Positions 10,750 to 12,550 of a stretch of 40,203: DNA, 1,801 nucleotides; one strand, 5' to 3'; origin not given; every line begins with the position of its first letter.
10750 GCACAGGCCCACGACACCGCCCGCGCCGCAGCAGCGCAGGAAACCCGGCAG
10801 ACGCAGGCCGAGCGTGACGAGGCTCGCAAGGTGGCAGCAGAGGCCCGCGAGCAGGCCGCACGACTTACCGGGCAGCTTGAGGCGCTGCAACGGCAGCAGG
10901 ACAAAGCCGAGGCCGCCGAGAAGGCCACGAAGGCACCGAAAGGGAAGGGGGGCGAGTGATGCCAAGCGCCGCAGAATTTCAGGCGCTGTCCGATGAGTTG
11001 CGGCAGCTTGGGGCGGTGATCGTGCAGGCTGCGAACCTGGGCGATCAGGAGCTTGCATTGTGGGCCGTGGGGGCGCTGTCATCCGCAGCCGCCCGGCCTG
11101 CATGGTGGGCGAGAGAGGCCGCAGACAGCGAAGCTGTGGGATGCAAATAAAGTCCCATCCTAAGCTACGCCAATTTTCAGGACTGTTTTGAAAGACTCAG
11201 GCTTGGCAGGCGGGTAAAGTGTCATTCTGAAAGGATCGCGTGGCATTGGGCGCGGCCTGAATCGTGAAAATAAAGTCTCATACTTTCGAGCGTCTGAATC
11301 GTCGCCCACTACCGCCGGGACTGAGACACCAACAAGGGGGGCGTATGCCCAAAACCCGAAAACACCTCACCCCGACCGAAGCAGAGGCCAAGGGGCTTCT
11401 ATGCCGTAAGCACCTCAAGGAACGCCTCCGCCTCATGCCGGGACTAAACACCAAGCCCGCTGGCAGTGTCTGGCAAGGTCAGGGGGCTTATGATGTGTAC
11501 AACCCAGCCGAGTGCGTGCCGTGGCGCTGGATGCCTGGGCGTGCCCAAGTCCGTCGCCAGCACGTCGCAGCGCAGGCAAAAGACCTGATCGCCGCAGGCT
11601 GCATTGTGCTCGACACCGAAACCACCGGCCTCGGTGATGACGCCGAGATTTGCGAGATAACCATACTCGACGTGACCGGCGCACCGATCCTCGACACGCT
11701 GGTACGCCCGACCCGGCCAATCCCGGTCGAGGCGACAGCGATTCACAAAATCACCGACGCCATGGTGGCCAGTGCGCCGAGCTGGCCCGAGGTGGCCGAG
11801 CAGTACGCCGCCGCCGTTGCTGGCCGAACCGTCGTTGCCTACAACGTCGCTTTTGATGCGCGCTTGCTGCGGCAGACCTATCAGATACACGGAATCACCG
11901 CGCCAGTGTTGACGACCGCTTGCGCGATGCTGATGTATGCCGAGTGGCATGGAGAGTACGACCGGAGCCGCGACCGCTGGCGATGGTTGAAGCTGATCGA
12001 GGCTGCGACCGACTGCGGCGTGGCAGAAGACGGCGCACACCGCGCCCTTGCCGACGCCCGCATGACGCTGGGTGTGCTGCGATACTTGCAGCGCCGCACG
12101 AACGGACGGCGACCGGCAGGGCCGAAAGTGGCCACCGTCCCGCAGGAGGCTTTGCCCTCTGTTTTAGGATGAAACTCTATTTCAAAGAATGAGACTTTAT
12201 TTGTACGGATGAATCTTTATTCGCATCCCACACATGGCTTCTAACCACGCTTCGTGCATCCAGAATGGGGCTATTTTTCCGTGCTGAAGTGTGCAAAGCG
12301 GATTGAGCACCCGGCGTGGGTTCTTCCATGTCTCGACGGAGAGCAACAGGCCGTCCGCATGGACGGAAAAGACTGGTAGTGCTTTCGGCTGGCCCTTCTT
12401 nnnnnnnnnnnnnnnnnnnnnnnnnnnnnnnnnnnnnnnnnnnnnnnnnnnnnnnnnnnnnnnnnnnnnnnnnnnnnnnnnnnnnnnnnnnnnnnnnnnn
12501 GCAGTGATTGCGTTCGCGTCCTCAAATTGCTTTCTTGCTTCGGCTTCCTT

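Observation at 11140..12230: DnaQ-like 3'-5' exonuclease gene bracketed by AT-rich repeat arrays in both orientations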

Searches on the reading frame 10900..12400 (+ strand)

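Call 88: search_protein_families(library=pfam, proteins=[L003:4515-5708:+], max_evalue=0.001)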
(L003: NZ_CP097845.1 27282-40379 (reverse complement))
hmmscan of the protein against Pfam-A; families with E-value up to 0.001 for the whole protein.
L003:4515-5708:+ (398 aa): 2 families
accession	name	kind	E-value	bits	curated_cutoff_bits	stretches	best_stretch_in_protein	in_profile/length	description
PF03090.23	Replicase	-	6.8e-49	165.7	26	1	45-174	1-130/130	Replicase family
PF08708.16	PriCT_1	-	1.3e-12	47.6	21.1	1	192-265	9-67/67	Primase C terminal 1 (PriCT-1)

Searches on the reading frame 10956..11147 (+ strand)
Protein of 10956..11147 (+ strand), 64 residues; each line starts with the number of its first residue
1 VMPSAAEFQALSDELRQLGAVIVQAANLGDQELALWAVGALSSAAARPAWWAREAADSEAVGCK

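Call 48: search_protein_families(library=pfam, proteins=[window:10956-11147:+], max_evalue=0.01)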
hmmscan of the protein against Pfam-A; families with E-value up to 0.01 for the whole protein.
window:10956-11147:+ (64 aa): 0 families

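Call 69: search_dna_similar(query=window:10956-11135:+, collection=plasmids, mode=protein, max_rows=25, rows=spread, max_evalue=0.001)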
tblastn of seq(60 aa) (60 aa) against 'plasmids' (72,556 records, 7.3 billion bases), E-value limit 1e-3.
Records with a match: 66; places in all: 67; records where one place covers at least 80% of the query: 0.
Best place of each record, by identity: 95-99% 62; 80-90% 3; 60-80% 1.
By first word of the organism name: Aeromonas 17; Klebsiella 15; Citrobacter 8; Enterobacter 7; Pseudomonas 6; Serratia 3; Escherichia 3; Raoultella 3; Salmonella 1; uncultured 1; and 2 more.
By predicted mobility (MOB-suite, as given by PLSDB): mobilizable 60; conjugative 5; non-mobilizable 1.
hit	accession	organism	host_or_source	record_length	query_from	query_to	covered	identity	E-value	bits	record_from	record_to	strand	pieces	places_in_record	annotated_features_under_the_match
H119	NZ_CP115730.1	Citrobacter braakii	-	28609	1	32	53%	96.9%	4e-12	65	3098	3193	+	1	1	hypothetical protein | DNA-binding protein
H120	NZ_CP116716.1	Pseudomonas aeruginosa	Homo sapiens,tracheal aspirate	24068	1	32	53%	96.9%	1e-11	64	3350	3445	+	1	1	DNA-binding protein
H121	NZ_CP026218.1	Aeromonas sp. ASNIH4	-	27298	1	32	53%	96.9%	1e-11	64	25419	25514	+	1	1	DNA-binding protein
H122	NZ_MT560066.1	Klebsiella pneumoniae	-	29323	1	32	53%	96.9%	1e-11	64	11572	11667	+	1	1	hypothetical protein | DNA-binding protein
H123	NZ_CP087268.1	Aeromonas veronii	hospital sewage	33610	1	32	53%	96.9%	1e-11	64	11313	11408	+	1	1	DNA-binding protein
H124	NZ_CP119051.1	Citrobacter freundii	Homo sapiens,bacteria culture,renal ...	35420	1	32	53%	96.9%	1e-11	64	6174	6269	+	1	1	hypothetical protein | DNA-binding protein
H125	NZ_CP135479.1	Enterobacter cloacae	Homo sapiens,bacterial culture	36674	1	32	53%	96.9%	1e-11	64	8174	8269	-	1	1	hypothetical protein | DNA-binding protein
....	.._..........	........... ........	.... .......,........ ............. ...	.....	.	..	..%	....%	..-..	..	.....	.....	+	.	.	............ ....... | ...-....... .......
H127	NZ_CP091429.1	Escherichia coli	hospital wastewater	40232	1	32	53%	96.9%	1e-11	64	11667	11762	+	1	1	hypothetical protein | DNA-binding protein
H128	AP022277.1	Enterobacter cloacae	-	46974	1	32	53%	96.9%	1e-11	64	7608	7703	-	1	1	hypothetical protein (x2)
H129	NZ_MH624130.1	Aeromonas taiwanensis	-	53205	1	32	53%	96.9%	1e-11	64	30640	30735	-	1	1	hypothetical protein | DNA-binding protein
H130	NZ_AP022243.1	Aeromonas caviae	-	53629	1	32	53%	96.9%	1e-11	64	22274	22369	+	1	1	DNA-binding protein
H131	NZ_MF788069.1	Raoultella ornithinolytica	-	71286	1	32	53%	96.9%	1e-11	64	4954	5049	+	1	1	hypothetical protein | DNA-binding protein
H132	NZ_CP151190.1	Klebsiella variicola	sewage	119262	1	32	53%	96.9%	1e-11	64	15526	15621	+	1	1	hypothetical protein | DNA-binding protein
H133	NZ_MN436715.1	Klebsiella pneumoniae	-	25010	1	32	53%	96.9%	1e-11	64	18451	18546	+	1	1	hypothetical protein | DNA-binding protein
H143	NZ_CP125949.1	Comamonas resistens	activated sludge,single strain culture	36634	1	32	53%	65.6%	2e-4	44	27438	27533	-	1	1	hypothetical protein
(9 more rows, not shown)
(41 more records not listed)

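Call 70: get_annotated_region(hit=H143, flank=3500)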
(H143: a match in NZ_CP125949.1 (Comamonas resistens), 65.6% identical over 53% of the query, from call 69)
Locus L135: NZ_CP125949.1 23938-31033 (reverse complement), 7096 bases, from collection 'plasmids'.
description: Comamonas resistens strain ZM22 plasmid pZM22-2, complete sequence
organism: Comamonas resistens (NCBI taxid 3046670)
taxonomy: Bacteria; Pseudomonadota; Betaproteobacteria; Burkholderiales; Comamonadaceae; Comamonas; Comamonas resistens
host: -; source: activated sludge,single strain culture; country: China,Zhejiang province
typing (MOB-suite, as given by PLSDB): non-mobilizable
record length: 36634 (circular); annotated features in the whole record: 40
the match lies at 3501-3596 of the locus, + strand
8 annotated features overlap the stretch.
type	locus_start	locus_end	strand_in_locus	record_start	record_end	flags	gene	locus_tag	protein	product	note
CDS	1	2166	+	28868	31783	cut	-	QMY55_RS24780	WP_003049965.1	Tn3-like element IS1071 family transposase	GO:0006313 - DNA transposition [Evidence IEA]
CDS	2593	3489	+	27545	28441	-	-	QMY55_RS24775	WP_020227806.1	DNA-binding protein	-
CDS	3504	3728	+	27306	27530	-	-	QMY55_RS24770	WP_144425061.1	hypothetical protein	-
CDS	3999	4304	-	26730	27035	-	-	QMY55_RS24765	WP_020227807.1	hypothetical protein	-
CDS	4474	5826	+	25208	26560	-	mobQ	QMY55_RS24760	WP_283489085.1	MobQ family relaxase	-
CDS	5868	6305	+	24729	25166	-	-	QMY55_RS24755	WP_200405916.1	hypothetical protein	-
CDS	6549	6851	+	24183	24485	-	-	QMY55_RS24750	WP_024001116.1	hypothetical protein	-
CDS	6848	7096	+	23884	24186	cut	-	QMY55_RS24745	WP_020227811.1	hypothetical protein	-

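Call 75: search_protein_families(library=ncbifam, proteins=[window:10956-11147:+], max_evalue=0.01)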
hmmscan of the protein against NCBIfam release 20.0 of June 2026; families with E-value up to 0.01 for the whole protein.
window:10956-11147:+ (64 aa): 0 families

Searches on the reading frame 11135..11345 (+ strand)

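Call 88: search_protein_families(library=pfam, proteins=[L006:7835-8941:+], max_evalue=0.001)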
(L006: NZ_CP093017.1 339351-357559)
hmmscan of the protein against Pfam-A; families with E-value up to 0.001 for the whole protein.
L006:7835-8941:+ (369 aa): 1 family
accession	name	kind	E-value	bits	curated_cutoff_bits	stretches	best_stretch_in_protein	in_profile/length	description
PF11740.13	KfrA_N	-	1.6e-18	67.9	26.1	1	13-118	3-109/113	Plasmid replication region DNA-binding N-term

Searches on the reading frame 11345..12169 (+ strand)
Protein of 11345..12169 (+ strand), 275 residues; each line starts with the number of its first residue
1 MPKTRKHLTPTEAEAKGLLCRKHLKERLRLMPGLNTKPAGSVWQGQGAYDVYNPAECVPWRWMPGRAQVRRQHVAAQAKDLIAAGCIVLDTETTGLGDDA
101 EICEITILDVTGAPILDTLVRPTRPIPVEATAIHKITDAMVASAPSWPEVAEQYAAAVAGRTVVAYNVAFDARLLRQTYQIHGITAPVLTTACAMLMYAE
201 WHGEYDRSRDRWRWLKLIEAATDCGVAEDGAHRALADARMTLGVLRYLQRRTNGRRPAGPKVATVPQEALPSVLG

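Call 48: search_protein_families(library=pfam, proteins=[window:11345-12169:+], max_evalue=0.01)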
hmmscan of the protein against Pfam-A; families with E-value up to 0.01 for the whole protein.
window:11345-12169:+ (275 aa): 1 family
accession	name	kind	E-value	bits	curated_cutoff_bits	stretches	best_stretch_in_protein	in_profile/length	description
PF00929.31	RNase_T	-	1.9e-21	77.7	24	1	87-244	1-163/164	Exonuclease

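Call 49: search_solved_structures(query=window:11345-12169:+, max_evalue=0.001, show_alignments=1)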
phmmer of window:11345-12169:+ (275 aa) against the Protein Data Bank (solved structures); distinct sequences matched with E-value up to 0.001: 5.
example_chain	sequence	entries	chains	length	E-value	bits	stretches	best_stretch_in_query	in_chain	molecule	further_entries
4fzx_C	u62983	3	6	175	3.7e-11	46.4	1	88-177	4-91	Exodeoxyribonuclease 10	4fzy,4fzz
2p1j_A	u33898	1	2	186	1.2e-09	41.5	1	85-244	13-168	DNA polymerase III polC-type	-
1j53_A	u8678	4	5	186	4.2e-07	33.1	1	87-194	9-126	DNA polymerase III, epsilon chain | DNA polymerase III epsilon subunit | DNA POLYMERASE III SUBUNIT EPSILON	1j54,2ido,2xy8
2gui_A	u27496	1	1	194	4.4e-07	33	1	86-194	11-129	DNA polymerase III epsilon subunit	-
5fku_D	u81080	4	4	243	8.2e-07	32.1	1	87-194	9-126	DNA POLYMERASE III SUBUNIT EPSILON | DNA POLYMERASE III EPSILON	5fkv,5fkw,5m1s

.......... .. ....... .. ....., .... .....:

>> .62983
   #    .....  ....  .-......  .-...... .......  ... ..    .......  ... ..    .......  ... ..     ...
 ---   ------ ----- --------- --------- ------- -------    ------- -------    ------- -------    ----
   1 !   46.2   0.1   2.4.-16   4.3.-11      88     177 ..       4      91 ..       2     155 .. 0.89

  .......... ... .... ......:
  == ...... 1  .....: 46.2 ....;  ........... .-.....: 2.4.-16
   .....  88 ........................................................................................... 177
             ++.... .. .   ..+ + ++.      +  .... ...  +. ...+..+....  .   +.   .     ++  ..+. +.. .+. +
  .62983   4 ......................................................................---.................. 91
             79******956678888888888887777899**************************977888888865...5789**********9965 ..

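Call 75: search_protein_families(library=ncbifam, proteins=[window:11345-12169:+], max_evalue=0.01)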
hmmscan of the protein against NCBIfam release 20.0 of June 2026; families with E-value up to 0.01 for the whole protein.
window:11345-12169:+ (275 aa): 25 families
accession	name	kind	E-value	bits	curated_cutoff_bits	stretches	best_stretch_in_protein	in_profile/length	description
NF005907.0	PRK07883.1-5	equivalog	7.2e-23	80.8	454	1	80-252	24-195/584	DEDD exonuclease domain-containing protein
NF005905.0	PRK07883.1-3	equivalog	4.4e-21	75.1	508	1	77-251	17-190/581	DEDD exonuclease domain-containing protein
NF004963.0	PRK06309.1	equivalog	4.2e-20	72.4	245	1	86-240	4-154/232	DNA polymerase III subunit epsilon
NF005906.0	PRK07883.1-4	equivalog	3.5e-19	68.6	495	1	80-249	2-168/563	DEDD exonuclease domain-containing protein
NF005904.0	PRK07883.1-2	equivalog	6e-19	67.8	969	1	81-256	27-201/584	DEDD exonuclease domain-containing protein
NF004719.0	PRK06063.1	equivalog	9e-19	67.5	389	1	72-252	4-180/331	DEDDh family exonuclease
NF005937.0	PRK07983.1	equivalog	7.4e-16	57.9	202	1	88-250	4-152/220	exodeoxyribonuclease X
NF004964.0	PRK06310.1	equivalog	2.7e-15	56.4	236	1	86-251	9-173/250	DNA polymerase III subunit epsilon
TIGR01406.1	dnaQ_proteo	equivalog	7.3e-15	55.2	222.7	1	87-189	3-111/231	DNA polymerase III subunit epsilon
NF005903.0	PRK07883.1-1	equivalog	9.3e-15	54.1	1038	1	79-251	35-212/642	DEDD exonuclease domain-containing protein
TIGR01405.1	polC_Gram_pos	equivalog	9.5e-15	53.4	1043.45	1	76-250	181-352/1211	DNA polymerase III subunit alpha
NF001688.0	PRK00448.1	equivalog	9.8e-15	53.2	873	1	77-247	416-583/1445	PolC-type DNA polymerase III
TIGR00573.1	dnaq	subfamily_domain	2.7e-14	53.2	71.5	1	87-246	10-171/217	exonuclease, DNA polymerase III, epsilon subunit family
NF004316.1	PRK05711.1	equivalog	8.1e-14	51.8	196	1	87-195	4-118/234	DNA polymerase III subunit epsilon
NF005981.0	PRK08074.1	equivalog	1.4e-13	49.7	789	1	87-246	6-163/931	ATP-dependent DNA helicase DinG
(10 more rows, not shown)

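Call 76: search_protein_families(library=phrogs, proteins=[window:11345-12169:+], max_evalue=0.001)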
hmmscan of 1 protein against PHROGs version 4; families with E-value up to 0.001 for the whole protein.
window:11345-12169:+ (275 aa): 5 families
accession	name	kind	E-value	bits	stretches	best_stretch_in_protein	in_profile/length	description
phrog_192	-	DNA, RNA and nucleotide metabolism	1.7e-48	166.9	1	87-252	109-274/397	DNA polymerase exonuclease subunit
phrog_14632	-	DNA, RNA and nucleotide metabolism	4.9e-09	36.4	1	86-179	84-181/380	DNA polymerase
phrog_25825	-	unknown function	2.5e-08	35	1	66-139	43-116/127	-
phrog_29618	-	DNA, RNA and nucleotide metabolism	9.3e-06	26.3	1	70-196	17-142/306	exonuclease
phrog_17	-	DNA, RNA and nucleotide metabolism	0.00012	21.2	1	78-197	664-763/1445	DNA polymerase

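Call 77: search_protein_families(library=padloc, proteins=[window:11345-12169:+], max_evalue=0.001)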
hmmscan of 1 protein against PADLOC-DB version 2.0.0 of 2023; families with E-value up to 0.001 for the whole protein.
window:11345-12169:+ (275 aa): 3 families
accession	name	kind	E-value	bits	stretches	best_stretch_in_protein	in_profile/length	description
PDLC01247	DEDDh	-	6.5e-32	109.1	1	87-245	1-138/139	"CAS-I,CAS-II,CAS-III,CAS-IV,CAS-V,CAS-VI; associated"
PDLC05027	PDC-S48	-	5.5e-29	99.5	1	86-265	6-183/411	-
PDLC05028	PDC-S48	-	9e-23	78.6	1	79-267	13-199/512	-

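Call 89: find_homologous_proteins(query=window:11345-12169:+, max_evalue=1e-20)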
Query window:11345-12169:+ (275 aa): 1607 proteins with E <= 1e-20 among 8000 candidates; the best 120 are listed.
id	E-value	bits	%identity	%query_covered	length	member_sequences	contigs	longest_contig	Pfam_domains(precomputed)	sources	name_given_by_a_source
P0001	5.9e-179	612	98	100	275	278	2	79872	PF00929.32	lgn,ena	-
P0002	8.7e-157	539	89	97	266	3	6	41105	PF00929.32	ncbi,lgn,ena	ncbi:3'-5' exonuclease [Escherichia coli]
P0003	1.3e-151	522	88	94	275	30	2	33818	PF00929.32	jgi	jgi:DNA polymerase III epsilon subunit-like protein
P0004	3.7e-144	497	81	100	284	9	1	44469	PF00929.32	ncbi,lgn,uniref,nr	ncbi:3'-5' exonuclease [Pseudomonas juntendi]|uniref:3'-5' exonuclease n=1 Tax=Pseudomonas juntendi 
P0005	1.6e-142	492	79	100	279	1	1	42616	PF00929.32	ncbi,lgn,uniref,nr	ncbi:3'-5' exonuclease [Pantoea sp. Ap-967]|uniref:3'-5' exonuclease n=1 Tax=Pantoea sp. Ap-967 TaxI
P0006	8.2e-132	457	77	97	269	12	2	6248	PF00929.32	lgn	-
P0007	1.8e-127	443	76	96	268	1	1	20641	PF00929.32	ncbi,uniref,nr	ncbi:3'-5' exonuclease [Azotobacter vinelandii]|uniref:3'-5' exonuclease n=1 Tax=Azotobacter vinelan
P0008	2.2e-126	439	75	96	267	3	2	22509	PF00929.32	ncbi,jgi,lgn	jgi:DNA polymerase-3 subunit epsilon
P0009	1.8e-125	436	74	95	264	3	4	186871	PF00929.32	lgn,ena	-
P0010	2.4e-123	429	76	91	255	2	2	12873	PF00929.32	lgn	-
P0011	1.5e-122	427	72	95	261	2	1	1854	PF00929.32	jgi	jgi:DNA polymerase III epsilon subunit-like protein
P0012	3.1e-122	426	75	95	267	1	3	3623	PF00929.32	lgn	-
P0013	2.5e-119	416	96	71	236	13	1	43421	PF00929.32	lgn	-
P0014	5.7e-119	415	69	95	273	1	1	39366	PF00929.32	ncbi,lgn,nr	ncbi:TPA: 3'-5' exonuclease [Pseudomonas aeruginosa]|nr:3'-5' exonuclease [Pseudomonas aeruginosa]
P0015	1.7e-118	413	72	95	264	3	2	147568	PF00929.32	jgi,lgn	-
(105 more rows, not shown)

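Call 90: find_encoding_contigs(protein=P0002, flank=2500, max_places=3)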
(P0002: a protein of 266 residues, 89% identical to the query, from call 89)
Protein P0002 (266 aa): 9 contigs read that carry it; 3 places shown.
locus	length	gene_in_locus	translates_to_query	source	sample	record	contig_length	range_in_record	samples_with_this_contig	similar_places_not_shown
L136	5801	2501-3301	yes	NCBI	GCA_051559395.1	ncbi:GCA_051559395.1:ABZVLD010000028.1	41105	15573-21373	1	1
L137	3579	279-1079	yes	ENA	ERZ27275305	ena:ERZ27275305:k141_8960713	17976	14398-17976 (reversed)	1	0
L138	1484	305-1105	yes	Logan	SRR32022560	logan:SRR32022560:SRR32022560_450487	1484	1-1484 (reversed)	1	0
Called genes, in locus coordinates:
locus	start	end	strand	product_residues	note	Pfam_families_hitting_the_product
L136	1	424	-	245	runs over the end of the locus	PF10263:SprT-like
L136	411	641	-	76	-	-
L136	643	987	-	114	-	-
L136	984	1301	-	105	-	-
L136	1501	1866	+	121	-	-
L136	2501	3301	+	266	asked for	PF00929:RNase_T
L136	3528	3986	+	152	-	-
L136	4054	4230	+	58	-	-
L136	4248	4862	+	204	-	PF19475:DUF6012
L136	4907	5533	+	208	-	PF00239:Resolvase, PF13384:HTH_23 (faint), PF02796:HTH_7 (weak), PF13560:HTH_31 (faint)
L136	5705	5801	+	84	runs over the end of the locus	-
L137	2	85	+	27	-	?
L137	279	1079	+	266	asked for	PF00929:RNase_T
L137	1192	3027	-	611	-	PF13522:GATase_6, PF13537:GATase_7, PF01380:SIS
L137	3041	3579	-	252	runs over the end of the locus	PF08220:HTH_DeoR, PF08279:HTH_11, PF00455:DeoRC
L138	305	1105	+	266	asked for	PF00929:RNase_T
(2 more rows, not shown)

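Call 91: find_encoding_contigs(protein=P0003, flank=2500, max_places=2)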
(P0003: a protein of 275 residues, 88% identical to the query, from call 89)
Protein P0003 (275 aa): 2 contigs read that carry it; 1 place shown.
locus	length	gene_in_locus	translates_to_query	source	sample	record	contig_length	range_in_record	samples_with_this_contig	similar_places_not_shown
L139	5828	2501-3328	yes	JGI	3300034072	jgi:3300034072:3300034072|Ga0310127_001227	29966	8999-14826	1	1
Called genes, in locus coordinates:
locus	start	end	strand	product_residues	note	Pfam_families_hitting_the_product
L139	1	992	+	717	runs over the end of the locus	-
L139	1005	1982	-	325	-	PF02899:Phage_int_SAM_1, PF00589:Phage_integrase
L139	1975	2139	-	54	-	-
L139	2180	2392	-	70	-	-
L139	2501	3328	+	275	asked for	PF00929:RNase_T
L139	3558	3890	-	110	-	-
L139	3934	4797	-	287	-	-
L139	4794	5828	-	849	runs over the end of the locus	PF12696:TraG-D_C (weak)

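Call 92: find_encoding_contigs(protein=P0004, flank=2500, max_places=2)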
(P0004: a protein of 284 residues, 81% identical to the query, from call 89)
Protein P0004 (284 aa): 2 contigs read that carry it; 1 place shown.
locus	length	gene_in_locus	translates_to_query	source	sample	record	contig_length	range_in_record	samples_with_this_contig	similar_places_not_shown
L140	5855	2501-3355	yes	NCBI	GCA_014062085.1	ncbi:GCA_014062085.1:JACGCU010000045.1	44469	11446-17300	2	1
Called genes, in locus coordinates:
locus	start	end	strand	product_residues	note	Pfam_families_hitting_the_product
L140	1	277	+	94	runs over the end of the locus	-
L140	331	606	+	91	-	-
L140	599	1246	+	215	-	PF00239:Resolvase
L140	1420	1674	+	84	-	-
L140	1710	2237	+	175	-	PF17509:DUF5440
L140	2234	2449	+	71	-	-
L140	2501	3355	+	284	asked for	PF00929:RNase_T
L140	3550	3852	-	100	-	-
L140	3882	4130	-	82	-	-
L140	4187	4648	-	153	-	PF18790:KfrB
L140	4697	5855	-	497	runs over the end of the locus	PF03743:TrbI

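Call 93: find_encoding_contigs(protein=P0005, flank=2500, max_places=2)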
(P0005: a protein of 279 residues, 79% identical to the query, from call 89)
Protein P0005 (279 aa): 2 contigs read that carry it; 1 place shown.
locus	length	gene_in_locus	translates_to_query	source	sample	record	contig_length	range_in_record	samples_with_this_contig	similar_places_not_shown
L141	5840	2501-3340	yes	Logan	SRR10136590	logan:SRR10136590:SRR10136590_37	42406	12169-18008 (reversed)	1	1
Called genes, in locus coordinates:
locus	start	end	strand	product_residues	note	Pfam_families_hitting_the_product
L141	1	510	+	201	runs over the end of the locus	PF19475:DUF6012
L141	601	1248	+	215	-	PF00239:Resolvase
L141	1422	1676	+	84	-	-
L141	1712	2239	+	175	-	PF17509:DUF5440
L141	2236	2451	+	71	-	-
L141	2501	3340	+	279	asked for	PF00929:RNase_T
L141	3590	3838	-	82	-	-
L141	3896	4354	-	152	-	PF18790:KfrB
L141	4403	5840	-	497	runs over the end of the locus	PF03743:TrbI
